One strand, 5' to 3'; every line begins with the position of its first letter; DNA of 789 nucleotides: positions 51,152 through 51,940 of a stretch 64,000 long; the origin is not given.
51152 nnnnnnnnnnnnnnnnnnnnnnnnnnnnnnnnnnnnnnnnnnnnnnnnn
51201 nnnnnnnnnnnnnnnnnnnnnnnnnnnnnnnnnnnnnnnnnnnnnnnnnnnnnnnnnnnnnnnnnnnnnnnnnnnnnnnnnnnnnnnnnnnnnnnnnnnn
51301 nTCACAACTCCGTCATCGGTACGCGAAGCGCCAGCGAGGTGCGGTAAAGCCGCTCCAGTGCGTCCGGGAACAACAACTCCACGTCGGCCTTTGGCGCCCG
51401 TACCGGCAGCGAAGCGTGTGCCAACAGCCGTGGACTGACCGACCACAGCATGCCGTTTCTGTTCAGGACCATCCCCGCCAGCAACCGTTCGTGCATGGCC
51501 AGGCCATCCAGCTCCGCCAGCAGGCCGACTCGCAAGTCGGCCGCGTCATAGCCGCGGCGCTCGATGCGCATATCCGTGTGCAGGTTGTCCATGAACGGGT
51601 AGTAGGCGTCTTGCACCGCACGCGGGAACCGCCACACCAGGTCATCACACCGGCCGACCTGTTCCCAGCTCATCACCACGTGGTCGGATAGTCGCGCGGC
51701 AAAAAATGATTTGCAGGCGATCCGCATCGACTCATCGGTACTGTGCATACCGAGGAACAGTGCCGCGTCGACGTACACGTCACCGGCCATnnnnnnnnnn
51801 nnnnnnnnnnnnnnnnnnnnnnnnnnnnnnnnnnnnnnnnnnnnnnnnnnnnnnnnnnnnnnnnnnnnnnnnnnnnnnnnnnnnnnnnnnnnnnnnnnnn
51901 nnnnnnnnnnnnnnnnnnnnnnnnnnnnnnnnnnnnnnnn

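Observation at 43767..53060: Eight-gene translationally coupled operon resembling an arginine-to-2-aminoimidazole/azomycin (rohPQRS-like) pathway, extended with a PRMT-like methyltransferase, a Rieske protein, a giant multicopper oxidase and a DsbA-like protein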

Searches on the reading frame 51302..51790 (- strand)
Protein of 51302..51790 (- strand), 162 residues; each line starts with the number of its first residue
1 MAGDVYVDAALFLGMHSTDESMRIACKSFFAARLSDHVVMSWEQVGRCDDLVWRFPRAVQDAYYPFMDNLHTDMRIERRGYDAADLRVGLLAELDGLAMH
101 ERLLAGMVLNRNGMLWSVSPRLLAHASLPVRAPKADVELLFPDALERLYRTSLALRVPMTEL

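Call 3: search_protein_families(library=pfam, proteins=[window:51302-51790:-], max_evalue=0.01)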
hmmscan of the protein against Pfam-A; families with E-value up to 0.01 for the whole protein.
window:51302-51790:- (162 aa): 1 family
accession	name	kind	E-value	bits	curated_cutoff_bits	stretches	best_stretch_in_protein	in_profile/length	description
PF19689.4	DUF6190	-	1.5e-67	227.3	25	1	2-161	2-164/165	Family of unknown function (DUF6190)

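Call 4: search_protein_families(library=ncbifam, proteins=[window:51302-51790:-], max_evalue=0.01)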
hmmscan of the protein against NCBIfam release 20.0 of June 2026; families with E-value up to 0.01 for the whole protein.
window:51302-51790:- (162 aa): 0 families

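Call 8: search_solved_structures(query=window:51302-51790:-, max_evalue=10)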
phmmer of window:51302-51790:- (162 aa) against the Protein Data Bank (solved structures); distinct sequences matched with E-value up to 10: 5.
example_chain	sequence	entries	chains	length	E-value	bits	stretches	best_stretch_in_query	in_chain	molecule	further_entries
9c5w_E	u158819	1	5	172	2.4e-25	92.5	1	5-157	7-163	Cyclodehydratase RohQ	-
9oq8_A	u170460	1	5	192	3.5e-25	92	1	5-157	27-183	RohQ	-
5w3x_B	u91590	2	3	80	0.43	13.7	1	37-93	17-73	Disease resistance protein RRS1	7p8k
24gg_A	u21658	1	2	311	0.92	12.6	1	50-111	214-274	DctP family TRAP transporter solute receptor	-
24gh_A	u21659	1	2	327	1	12.5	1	50-111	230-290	DctP family TRAP transporter solute receptor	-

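Call 25: find_homologous_proteins(query=window:51302-51790:-, max_evalue=0.00001)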
Query window:51302-51790:- (162 aa): 208 proteins with E <= 0.00001 among 1228 candidates; the best 120 are listed.
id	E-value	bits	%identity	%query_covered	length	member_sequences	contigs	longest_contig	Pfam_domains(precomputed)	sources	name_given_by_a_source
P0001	1.2e-102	358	100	100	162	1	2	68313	PF19689.6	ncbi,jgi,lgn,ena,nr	ncbi:MAG: hypothetical protein JO115_01740 [Pseudonocardiales bacterium]|nr:hypothetical protein [Ps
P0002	1.7e-88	312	87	100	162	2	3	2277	PF19689.6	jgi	jgi:hypothetical protein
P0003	3.2e-88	311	88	100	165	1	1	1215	PF19689.6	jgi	jgi:hypothetical protein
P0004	1.1e-84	300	85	100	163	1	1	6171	PF19689.6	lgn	-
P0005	4.7e-83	295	81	100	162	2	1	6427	PF19689.6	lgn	-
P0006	8.4e-82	291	81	100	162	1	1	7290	PF19689.6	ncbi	ncbi:MAG: DUF6190 family protein [Pseudonocardiaceae bacterium]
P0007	4.8e-81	288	82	100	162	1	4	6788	PF19689.6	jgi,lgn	jgi:hypothetical protein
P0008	1.2e-80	287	80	100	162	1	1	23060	PF19689.6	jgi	jgi:hypothetical protein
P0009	1.0e-71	258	85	86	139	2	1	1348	PF19689.6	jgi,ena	-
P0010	7.5e-66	239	71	98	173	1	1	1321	PF19689.6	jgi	jgi:hypothetical protein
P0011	3.0e-64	234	69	98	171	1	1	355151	PF19689.6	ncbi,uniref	ncbi:DUF6190 family protein [Streptosporangium sp. NPDC001559]|uniref:DUF6190 family protein n=1 Tax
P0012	2.3e-60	221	67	98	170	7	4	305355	PF19689.6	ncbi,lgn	ncbi:DUF6190 family protein [Streptomyces olivoreticuli]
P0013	4.7e-60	220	66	97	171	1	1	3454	PF19689.6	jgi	jgi:hypothetical protein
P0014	8.8e-60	219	67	95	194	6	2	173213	PF19689.6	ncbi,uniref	ncbi:DUF6190 family protein [Streptomyces sp. NPDC051162]|uniref:DUF6190 family protein n=1 Tax=uncl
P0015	1.5e-59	218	68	97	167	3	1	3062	PF19689.6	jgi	jgi:hypothetical protein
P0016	2.2e-59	218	68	94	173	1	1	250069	PF19689.6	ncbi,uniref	ncbi:DUF6190 family protein [Streptomyces polygonati]|uniref:DUF6190 family protein n=1 Tax=Streptom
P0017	4.6e-59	217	66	94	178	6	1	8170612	PF19689.6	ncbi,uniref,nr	ncbi:DUF6190 family protein [Streptomyces sp. HU2014]|uniref:DUF6190 family protein n=1 Tax=Streptom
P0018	1.6e-58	215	67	97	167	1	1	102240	PF19689.6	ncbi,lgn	ncbi:DUF6190 family protein [Streptomyces sp. NPDC002537]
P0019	1.9e-58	215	65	97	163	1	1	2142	PF19689.6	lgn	-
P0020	1.9e-58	215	65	97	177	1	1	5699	PF19689.6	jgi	jgi:uncharacterized protein DUF6190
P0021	3.5e-57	211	65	100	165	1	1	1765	PF19689.6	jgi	jgi:uncharacterized protein DUF6190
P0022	7.7e-57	210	67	97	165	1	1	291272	PF19689.6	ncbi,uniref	ncbi:DUF6190 family protein [Kitasatospora sp. NPDC006697]|uniref:DUF6190 family protein n=1 Tax=Kit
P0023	1.7e-56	208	65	97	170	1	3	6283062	PF19689.6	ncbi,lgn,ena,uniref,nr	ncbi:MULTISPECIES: DUF6190 family protein [Streptomycetaceae]|uniref:Uncharacterized protein n=1 Tax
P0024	3.7e-56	207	65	100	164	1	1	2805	PF19689.6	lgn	-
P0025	5.2e-56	207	66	99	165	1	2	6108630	PF19689.6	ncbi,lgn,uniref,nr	ncbi:DUF6190 family protein [Kitasatospora viridis]|uniref:Uncharacterized protein n=1 Tax=Kitasatos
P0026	1.9e-55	205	61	97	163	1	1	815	PF19689.6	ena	-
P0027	2.0e-55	205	66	93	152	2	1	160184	PF19689.6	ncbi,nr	ncbi:hypothetical protein J7E86_04680 [Streptomyces sp. ISL-11]|nr:hypothetical protein [Streptomyce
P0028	7.8e-55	203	62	98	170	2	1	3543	PF19689.6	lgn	-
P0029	1.0e-54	203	62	97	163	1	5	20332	PF19689.6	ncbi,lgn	ncbi:MAG: DUF6190 family protein [Egibacteraceae bacterium]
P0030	2.3e-54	201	61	100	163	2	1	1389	PF19689.6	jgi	jgi:hypothetical protein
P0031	4.6e-54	200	62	94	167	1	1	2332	PF19689.6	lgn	-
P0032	1.7e-53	199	60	100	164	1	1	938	PF19689.6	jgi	jgi:uncharacterized protein DUF6190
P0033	1.7e-53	199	61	100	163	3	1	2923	PF19689.6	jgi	jgi:hypothetical protein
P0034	3.4e-53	198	63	97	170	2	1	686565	PF19689.6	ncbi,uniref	ncbi:DUF6190 family protein [Streptomyces sp. NPDC006691]|uniref:DUF6190 family protein n=1 Tax=Stre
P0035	4.7e-53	197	58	99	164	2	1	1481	PF19689.6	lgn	-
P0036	5.3e-53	197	60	98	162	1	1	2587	PF19689.6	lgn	-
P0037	6.0e-53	197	60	96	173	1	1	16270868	PF19689.6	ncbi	ncbi:DUF6190 family protein [Sorangium sp. So ce1128]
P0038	6.8e-53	197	60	100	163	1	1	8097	PF19689.6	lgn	-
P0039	8.9e-53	196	61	99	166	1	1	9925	PF19689.6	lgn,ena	-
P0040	2.0e-52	195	59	97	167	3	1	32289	PF19689.6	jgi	jgi:hypothetical protein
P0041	2.8e-52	195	59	100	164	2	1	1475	PF19689.6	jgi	jgi:hypothetical protein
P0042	3.2e-52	195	60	94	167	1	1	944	PF19689.6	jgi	jgi:Family of unknown function (DUF6190)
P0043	3.9e-52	194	62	97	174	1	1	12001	PF19689.6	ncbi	ncbi:DUF6190 family protein [Streptomyces sp. NPDC004561]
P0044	5.6e-52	194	60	94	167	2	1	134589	PF19689.6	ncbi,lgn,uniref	ncbi:DUF6190 family protein [Streptomyces sp. NPDC006235]|uniref:DUF6190 family protein n=1 Tax=Stre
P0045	9.6e-52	193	59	97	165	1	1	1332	PF19689.6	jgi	jgi:hypothetical protein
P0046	1.2e-51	193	61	100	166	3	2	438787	PF19689.6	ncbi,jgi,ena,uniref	ncbi:DUF6190 family protein [Streptomyces sp. NPDC001435]|jgi:hypothetical protein|uniref:DUF6190 fa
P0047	1.4e-51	192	62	97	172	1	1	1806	PF19689.6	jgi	jgi:hypothetical protein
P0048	1.7e-51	192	62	97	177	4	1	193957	PF19689.6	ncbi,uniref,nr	ncbi:DUF6190 family protein [Streptomyces herbicida]|uniref:DUF6190 family protein n=1 Tax=Streptomy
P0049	1.8e-51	192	58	96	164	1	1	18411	PF19689.6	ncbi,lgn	ncbi:MAG TPA: DUF6190 family protein [Micromonosporaceae bacterium]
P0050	2.6e-51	192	62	94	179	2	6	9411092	PF19689.6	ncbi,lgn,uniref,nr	ncbi:DUF6190 family protein [Streptomyces coeruleorubidus]|uniref:DUF6190 family protein n=1 Tax=Str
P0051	3.4e-51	191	57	99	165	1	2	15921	PF19689.6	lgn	-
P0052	3.4e-51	191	61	96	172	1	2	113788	PF19689.6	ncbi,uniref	ncbi:DUF6190 family protein [Streptomyces sp. NPDC059008]|uniref:DUF6190 family protein n=1 Tax=uncl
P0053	3.4e-51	191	59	94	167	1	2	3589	PF19689.6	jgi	jgi:hypothetical protein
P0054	3.5e-51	191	59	94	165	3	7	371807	PF19689.6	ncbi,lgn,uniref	ncbi:DUF6190 family protein [Streptomyces sp. NPDC006610]|uniref:DUF6190 family protein n=1 Tax=Stre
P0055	5.8e-51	190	57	100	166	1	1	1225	PF19689.6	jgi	jgi:hypothetical protein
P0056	8.5e-51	190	59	94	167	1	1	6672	PF19689.6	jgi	jgi:hypothetical protein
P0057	1.1e-50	190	59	97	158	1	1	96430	PF19689.6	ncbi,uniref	ncbi:DUF6190 family protein [Nocardia sp. NPDC051570]|uniref:DUF6190 family protein n=1 Tax=Nocardia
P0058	1.1e-50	190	57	100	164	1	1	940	PF19689.6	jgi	jgi:hypothetical protein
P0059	1.5e-50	189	61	98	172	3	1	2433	PF19689.6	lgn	-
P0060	1.9e-50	189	60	94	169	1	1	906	PF19689.6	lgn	-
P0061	2.0e-50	189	58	94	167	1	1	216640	PF19689.6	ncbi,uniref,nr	ncbi:DUF6190 family protein [Streptomyces sp. NBC_00249]|uniref:DUF6190 family protein n=1 Tax=Strep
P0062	2.4e-50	188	61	96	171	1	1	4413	PF19689.6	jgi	jgi:hypothetical protein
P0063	2.9e-50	188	62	97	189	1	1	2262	PF19689.6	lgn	-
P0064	3.5e-50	188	60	94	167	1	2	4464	PF19689.6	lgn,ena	-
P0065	6.2e-50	187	59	94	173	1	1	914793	PF19689.6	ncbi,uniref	ncbi:DUF6190 family protein [Streptomyces sp. CA-243310]|uniref:DUF6190 family protein n=1 Tax=Strep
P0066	8.4e-50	187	55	97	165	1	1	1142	PF19689.6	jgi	-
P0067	8.6e-50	187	56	98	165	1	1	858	PF19689.6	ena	-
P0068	1.2e-49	186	57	94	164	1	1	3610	PF19689.6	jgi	jgi:hypothetical protein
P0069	2.0e-49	185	57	100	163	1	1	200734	PF19689.6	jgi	jgi:Family of unknown function (DUF6190)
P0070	2.0e-49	185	57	100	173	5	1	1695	PF19689.6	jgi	jgi:uncharacterized protein DUF6190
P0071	3.0e-49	185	62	94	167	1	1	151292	PF19689.6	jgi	jgi:hypothetical protein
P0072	3.5e-49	185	59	97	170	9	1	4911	PF19689.6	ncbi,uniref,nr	ncbi:DUF6190 family protein [Streptomyces sp. SID1034]|uniref:DUF6190 family protein n=1 Tax=Strepto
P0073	4.5e-49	184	56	94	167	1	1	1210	PF19689.6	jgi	jgi:hypothetical protein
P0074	4.9e-49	184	59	98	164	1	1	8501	PF19689.6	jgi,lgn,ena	-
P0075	6.1e-49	184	57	97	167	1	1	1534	PF19689.6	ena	-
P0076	9.6e-49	183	58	98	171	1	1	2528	PF19689.6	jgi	jgi:Family of unknown function (DUF6190)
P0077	2.2e-48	182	55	100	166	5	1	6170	PF19689.6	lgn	-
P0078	2.7e-48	182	56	94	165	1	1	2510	PF19689.6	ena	-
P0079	3.5e-48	181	61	98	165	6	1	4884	PF19689.6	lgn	-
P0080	5.7e-48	181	55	100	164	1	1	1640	PF19689.6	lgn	-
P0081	6.6e-48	180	61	91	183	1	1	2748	PF19689.6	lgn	-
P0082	7.0e-48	180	57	94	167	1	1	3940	PF19689.6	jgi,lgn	jgi:hypothetical protein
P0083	1.1e-47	180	55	94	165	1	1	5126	PF19689.6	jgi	jgi:Family of unknown function (DUF6190)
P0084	1.1e-47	180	56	98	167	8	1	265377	PF19689.6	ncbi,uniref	ncbi:DUF6190 family protein [Pseudonocardia sp. NPDC046786]|uniref:DUF6190 family protein n=1 Tax=Ps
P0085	1.2e-47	180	58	99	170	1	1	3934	PF19689.6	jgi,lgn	jgi:hypothetical protein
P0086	1.4e-47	179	58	94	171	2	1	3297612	PF19689.6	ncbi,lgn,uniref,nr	ncbi:DUF6190 family protein [Actinokineospora cianjurensis]|uniref:Uncharacterized protein n=1 Tax=A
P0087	1.4e-47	179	59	97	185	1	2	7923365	PF19689.6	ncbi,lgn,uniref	ncbi:DUF6190 family protein [Streptomyces sp. NBC_00435]|uniref:DUF6190 family protein n=1 Tax=Strep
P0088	1.4e-47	179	60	98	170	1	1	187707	PF19689.6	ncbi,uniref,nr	ncbi:hypothetical protein J7F03_21665 [Streptomyces sp. ISL-43]|uniref:DUF6190 family protein n=1 Ta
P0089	2.1e-47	179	58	96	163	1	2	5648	PF19689.6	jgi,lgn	jgi:hypothetical protein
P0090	2.8e-47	178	59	99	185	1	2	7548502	PF19689.6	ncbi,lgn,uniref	ncbi:DUF6190 family protein [Streptomyces sp. NBC_00096]|uniref:DUF6190 family protein n=1 Tax=Strep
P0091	2.9e-47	178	57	100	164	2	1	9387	PF19689.6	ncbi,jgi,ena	-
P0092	3.0e-47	178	59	97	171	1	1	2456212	PF19689.6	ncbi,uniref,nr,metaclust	ncbi:DUF6190 family protein [Kitasatospora azatica]|uniref:DUF6190 family protein n=1 Tax=Kitasatosp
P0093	3.1e-47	178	56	97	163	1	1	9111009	PF19689.6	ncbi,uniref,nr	ncbi:DUF6190 family protein [Amycolatopsis nigrescens]|uniref:DUF6190 family protein n=1 Tax=Amycola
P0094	3.5e-47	178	56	98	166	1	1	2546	PF19689.6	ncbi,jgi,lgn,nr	ncbi:MAG: DUF6190 family protein [Nocardiopsaceae bacterium]|jgi:hypothetical protein|nr:DUF6190 fam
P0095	3.9e-47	178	55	98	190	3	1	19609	PF19689.6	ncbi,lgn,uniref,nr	ncbi:DUF6190 family protein [Streptomyces sp. WELS2]|uniref:DUF6190 family protein n=1 Tax=Streptomy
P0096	7.6e-47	177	56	100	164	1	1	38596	PF19689.6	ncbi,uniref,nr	ncbi:DUF6190 family protein [Streptomyces sp. N2-109]|uniref:DUF6190 family protein n=1 Tax=Streptom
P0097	9.0e-47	177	58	98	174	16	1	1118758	PF19689.6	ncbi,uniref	ncbi:DUF6190 family protein [Streptomyces sp. NPDC056883]|uniref:DUF6190 family protein n=1 Tax=Stre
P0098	1.1e-46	177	58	94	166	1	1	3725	PF19689.6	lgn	-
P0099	1.2e-46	176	59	98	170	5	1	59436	PF19689.6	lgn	-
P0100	1.5e-46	176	57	98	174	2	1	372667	PF19689.6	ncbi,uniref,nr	ncbi:DUF6190 family protein [Streptomyces sp. G1]|uniref:DUF6190 family protein n=1 Tax=Streptomyces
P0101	2.7e-46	175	56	98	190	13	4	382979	PF19689.6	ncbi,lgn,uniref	ncbi:DUF6190 family protein [Streptomyces eurythermus]|uniref:DUF6190 family protein n=1 Tax=Strepto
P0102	2.9e-46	175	54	100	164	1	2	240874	PF19689.6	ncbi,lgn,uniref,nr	ncbi:DUF6190 family protein [Phytomonospora endophytica]|uniref:Uncharacterized protein n=1 Tax=Phyt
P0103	3.0e-46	175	55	96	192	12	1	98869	PF19689.6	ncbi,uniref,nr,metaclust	ncbi:DUF6190 family protein [Streptomyces exfoliatus]|uniref:DUF6190 family protein n=1 Tax=Streptom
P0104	3.6e-46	175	55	95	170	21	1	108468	PF19689.6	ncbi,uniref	ncbi:DUF6190 family protein [Streptomyces goshikiensis]|uniref:DUF6190 family protein n=1 Tax=Strept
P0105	6.6e-46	174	52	97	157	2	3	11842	PF19689.6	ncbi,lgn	-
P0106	1.0e-45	173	55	98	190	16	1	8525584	PF19689.6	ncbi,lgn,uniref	ncbi:DUF6190 family protein [Streptomyces achromogenes]|uniref:DUF6190 family protein n=1 Tax=Strept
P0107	1.1e-45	173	54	100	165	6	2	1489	PF19689.6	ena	-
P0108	1.4e-45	173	53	100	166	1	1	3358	PF19689.6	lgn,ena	-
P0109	1.7e-45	173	56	96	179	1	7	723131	PF19689.6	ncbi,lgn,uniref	ncbi:DUF6190 family protein [Streptomyces sp. NPDC015232]|uniref:DUF6190 family protein n=1 Tax=uncl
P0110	3.6e-45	172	55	98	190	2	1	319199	PF19689.6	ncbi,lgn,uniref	ncbi:DUF6190 family protein [Streptomyces eurythermus]|uniref:DUF6190 family protein n=1 Tax=Strepto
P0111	5.4e-45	171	52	97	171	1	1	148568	PF19689.6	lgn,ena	-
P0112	9.1e-45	170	53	100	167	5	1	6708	PF19689.6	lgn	-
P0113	9.8e-45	170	54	96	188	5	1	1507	PF19689.6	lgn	-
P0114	1.0e-44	170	56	98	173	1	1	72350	PF19689.6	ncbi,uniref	ncbi:DUF6190 family protein [Streptomyces sp. NPDC058401]|uniref:DUF6190 family protein n=1 Tax=Stre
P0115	1.2e-44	170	55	97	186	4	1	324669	PF19689.6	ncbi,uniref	ncbi:DUF6190 family protein [Streptomyces sp. NPDC018338]|uniref:DUF6190 family protein n=1 Tax=Stre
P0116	1.3e-44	170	54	97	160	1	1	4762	PF19689.6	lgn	-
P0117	2.0e-44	169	54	94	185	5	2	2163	PF19689.6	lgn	-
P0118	2.3e-44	169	55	94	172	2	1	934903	PF19689.6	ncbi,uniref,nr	ncbi:DUF6190 family protein [Actinokineospora globicatena]|uniref:Uncharacterized protein n=1 Tax=Ac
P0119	2.5e-44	169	54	96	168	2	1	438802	PF19689.6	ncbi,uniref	ncbi:DUF6190 family protein [Kitasatospora sp. NPDC094015]|uniref:DUF6190 family protein n=1 Tax=Kit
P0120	3.3e-44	168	54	94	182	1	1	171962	PF19689.6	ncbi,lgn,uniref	ncbi:DUF6190 family protein [Streptomyces sp. NPDC020807]|uniref:DUF6190 family protein n=1 Tax=Stre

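Call 26: find_encoding_contigs(protein=P0092, flank=10000, max_places=2)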
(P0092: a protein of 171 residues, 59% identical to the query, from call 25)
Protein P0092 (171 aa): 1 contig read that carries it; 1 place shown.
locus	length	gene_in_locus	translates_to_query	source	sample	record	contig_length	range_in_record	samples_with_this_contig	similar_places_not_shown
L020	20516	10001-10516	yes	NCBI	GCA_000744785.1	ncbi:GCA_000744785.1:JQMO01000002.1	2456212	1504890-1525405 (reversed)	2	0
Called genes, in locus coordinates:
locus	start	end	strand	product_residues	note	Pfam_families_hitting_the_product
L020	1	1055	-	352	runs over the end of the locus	PF00970:FAD_binding_6, PF00175:NAD_binding_1 (weak), PF00111:Fer2 (weak)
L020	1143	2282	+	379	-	PF25906:PucR-like_N, PF14361:RsbRD_N, PF13556:HTH_30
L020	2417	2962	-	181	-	PF07690:MFS_1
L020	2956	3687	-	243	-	-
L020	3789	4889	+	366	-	PF19361:DUF5937, PF01022:HTH_5, PF12802:MarR_2 (weak), PF12840:HTH_20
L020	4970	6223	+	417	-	PF03403:PAF-AH_p_II (faint)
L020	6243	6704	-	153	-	PF12802:MarR_2, PF01047:MarR, PF13463:HTH_27 (weak)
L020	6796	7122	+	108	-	PF00581:Rhodanese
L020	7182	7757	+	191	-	PF04264:YceI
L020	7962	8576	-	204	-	PF00440:TetR_N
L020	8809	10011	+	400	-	PF00155:Aminotran_1_2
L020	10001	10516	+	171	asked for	PF19689:DUF6190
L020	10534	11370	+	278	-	PF00701:DHDPS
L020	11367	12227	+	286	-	PF14518:Haem_oxygenas_2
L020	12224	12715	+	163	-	PF00355:Rieske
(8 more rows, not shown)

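Call 27: find_encoding_contigs(protein=P0023, flank=10000, max_places=2)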
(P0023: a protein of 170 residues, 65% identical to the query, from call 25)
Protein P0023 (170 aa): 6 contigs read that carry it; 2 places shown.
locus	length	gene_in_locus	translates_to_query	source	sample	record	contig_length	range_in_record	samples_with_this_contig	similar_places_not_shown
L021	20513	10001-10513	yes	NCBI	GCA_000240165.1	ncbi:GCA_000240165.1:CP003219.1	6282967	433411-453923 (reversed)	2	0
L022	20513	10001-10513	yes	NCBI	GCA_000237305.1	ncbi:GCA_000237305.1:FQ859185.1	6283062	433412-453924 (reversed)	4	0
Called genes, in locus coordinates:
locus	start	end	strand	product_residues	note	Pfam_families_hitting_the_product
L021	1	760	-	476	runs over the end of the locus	PF07690:MFS_1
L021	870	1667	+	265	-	PF01022:HTH_5, PF12802:MarR_2, PF12840:HTH_20, PF13412:HTH_24 (weak)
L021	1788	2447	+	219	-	PF09335:VTT_dom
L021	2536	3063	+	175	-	PF14602:Hexapep_2 (faint), PF25084:LbH_EIF2B (weak), PF00132:Hexapep (weak)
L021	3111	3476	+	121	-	PF18029:Glyoxalase_6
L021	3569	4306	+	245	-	PF00132:Hexapep, PF14602:Hexapep_2 (weak)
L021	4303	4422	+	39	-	-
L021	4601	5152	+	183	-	PF04073:tRNA_edit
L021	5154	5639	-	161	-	PF13527:Acetyltransf_9 (faint), PF00583:Acetyltransf_1, PF13508:Acetyltransf_7, PF13673:Acetyltransf_10 (faint)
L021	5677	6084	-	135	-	PF13380:CoA_binding_2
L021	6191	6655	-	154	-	PF01047:MarR, PF12802:MarR_2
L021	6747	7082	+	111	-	PF00581:Rhodanese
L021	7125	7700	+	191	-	PF04264:YceI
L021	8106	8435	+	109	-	PF00581:Rhodanese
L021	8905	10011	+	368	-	PF00155:Aminotran_1_2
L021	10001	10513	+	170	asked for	PF19689:DUF6190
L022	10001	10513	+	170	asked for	PF19689:DUF6190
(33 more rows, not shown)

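Call 53: find_encoding_contigs(protein=P0037, flank=9000, max_places=1)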
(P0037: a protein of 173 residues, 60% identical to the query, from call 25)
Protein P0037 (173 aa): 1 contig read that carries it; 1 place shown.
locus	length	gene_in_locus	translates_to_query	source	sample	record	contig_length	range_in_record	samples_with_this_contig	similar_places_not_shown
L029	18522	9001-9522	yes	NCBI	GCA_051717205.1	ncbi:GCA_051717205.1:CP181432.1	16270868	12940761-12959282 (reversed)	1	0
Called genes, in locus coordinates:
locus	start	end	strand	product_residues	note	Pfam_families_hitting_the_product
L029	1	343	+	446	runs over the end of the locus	-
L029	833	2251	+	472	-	-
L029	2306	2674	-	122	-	PF04237:YjbR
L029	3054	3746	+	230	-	-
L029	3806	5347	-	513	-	PF00158:Sigma54_activat, PF14532:Sigma54_activ_2, PF07724:AAA_2 (weak), PF07728:AAA_5 (faint), PF25601:AAA_lid_14, PF02954:HTH_8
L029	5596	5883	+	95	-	-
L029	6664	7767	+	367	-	PF06325:PrmA, PF13649:Methyltransf_25 (weak), PF17286:PRMT5_C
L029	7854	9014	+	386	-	PF00155:Aminotran_1_2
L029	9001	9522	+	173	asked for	PF19689:DUF6190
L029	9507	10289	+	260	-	PF00701:DHDPS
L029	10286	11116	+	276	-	PF14518:Haem_oxygenas_2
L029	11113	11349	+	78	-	PF00355:Rieske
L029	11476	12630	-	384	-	PF03781:FGE-sulfatase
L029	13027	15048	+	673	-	-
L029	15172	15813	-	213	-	PF03548:LolA (faint)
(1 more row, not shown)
